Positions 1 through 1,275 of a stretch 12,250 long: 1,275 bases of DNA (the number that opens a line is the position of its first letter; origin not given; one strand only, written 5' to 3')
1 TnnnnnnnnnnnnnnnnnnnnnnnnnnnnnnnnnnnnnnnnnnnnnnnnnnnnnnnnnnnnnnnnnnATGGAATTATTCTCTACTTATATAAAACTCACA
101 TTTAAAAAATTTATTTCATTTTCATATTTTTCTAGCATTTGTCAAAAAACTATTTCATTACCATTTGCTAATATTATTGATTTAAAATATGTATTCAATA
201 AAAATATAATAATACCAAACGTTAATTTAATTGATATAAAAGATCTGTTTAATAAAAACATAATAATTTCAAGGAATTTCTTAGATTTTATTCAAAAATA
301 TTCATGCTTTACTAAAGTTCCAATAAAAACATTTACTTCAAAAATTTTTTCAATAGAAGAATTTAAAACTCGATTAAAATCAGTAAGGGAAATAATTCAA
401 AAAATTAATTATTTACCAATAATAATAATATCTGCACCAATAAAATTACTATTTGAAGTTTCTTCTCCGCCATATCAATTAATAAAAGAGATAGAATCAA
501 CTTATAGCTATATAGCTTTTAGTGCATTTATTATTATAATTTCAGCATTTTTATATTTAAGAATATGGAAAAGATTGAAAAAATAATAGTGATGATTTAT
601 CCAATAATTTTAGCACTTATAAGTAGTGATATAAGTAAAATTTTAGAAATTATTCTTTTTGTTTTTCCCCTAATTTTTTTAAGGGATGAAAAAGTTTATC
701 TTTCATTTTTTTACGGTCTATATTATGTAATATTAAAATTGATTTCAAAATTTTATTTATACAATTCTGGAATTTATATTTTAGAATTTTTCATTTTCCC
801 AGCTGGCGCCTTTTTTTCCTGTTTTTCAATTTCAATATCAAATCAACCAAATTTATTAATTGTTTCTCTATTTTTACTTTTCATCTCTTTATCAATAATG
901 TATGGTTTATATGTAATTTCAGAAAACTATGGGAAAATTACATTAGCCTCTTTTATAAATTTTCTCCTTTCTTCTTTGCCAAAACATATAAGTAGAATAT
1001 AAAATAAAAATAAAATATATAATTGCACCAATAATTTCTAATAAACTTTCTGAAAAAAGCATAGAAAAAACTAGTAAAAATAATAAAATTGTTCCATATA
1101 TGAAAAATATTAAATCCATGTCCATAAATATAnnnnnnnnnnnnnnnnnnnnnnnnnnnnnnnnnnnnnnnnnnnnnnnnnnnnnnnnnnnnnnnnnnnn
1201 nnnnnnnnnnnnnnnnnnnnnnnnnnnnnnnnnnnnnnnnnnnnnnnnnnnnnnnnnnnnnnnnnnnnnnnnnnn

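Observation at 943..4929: Operon coupling a giant Cys-repeat secreted protein to a CPBP/PrsW-type intramembrane protease and a mini membrane protein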

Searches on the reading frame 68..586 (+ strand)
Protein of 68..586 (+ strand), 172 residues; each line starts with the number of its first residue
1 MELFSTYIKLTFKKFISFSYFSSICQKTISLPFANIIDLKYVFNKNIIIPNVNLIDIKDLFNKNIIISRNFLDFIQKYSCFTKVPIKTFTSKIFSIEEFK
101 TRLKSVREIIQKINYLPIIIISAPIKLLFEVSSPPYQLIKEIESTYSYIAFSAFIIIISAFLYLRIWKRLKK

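Call 3: search_protein_families(library=pfam, proteins=[window:68-586:+], max_evalue=1)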
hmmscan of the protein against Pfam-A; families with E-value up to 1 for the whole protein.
window:68-586:+ (172 aa): 0 families

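Call 4: search_protein_families(library=ncbifam, proteins=[window:68-586:+], max_evalue=1)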
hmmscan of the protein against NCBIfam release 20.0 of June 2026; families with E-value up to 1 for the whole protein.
window:68-586:+ (172 aa): 0 families

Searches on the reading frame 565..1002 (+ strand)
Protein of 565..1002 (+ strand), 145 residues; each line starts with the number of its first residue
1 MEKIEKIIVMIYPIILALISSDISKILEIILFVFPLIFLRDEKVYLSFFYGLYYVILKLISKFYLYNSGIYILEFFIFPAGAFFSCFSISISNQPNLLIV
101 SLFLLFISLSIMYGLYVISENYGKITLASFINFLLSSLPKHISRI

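Call 3: search_protein_families(library=pfam, proteins=[window:565-1002:+], max_evalue=1)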
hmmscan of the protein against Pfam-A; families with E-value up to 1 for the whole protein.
window:565-1002:+ (145 aa): 0 families

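Call 4: search_protein_families(library=ncbifam, proteins=[window:565-1002:+], max_evalue=1)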
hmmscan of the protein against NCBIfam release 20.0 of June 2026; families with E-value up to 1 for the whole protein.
window:565-1002:+ (145 aa): 0 families

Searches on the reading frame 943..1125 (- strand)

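Call 3: search_protein_families(library=pfam, proteins=[window:943-1125:-], max_evalue=1)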
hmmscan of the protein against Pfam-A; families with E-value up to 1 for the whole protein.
window:943-1125:- (60 aa): 6 families
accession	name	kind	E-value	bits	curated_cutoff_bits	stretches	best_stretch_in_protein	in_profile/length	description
PF01040.23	UbiA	-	0.051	13.3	34.2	1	9-53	71-237/250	UbiA prenyltransferase family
PF04246.17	RseC_MucC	-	0.2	12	24.4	1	8-54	69-120/130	Positive regulator of sigma(E), RseC/MucC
PF20990.2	DUF2207_C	-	0.23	11.6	33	1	6-52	141-187/247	Predicted membrane protein (DUF2207) C-terminal domain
PF06365.17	CD34_antigen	-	0.48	10.8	26.3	1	27-55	103-133/204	CD34/Podocalyxin family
PF12669.12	FeoB_associated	-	0.53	11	27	0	31-54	4-27/44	FeoB-associated Cys-rich membrane protein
PF12420.13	DUF3671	-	0.92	9.4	34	0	4-53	160-214/223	Fam-L, Fam-M like protein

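Call 4: search_protein_families(library=ncbifam, proteins=[window:943-1125:-], max_evalue=1)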
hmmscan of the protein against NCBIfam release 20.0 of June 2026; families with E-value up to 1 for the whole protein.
window:943-1125:- (60 aa): 1 family
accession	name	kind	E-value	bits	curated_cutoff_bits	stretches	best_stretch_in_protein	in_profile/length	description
TIGR04086.1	TIGR04086_membr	hypoth_equivalog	0.003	17.7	30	1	5-57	11-63/115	TIGR04086 family membrane protein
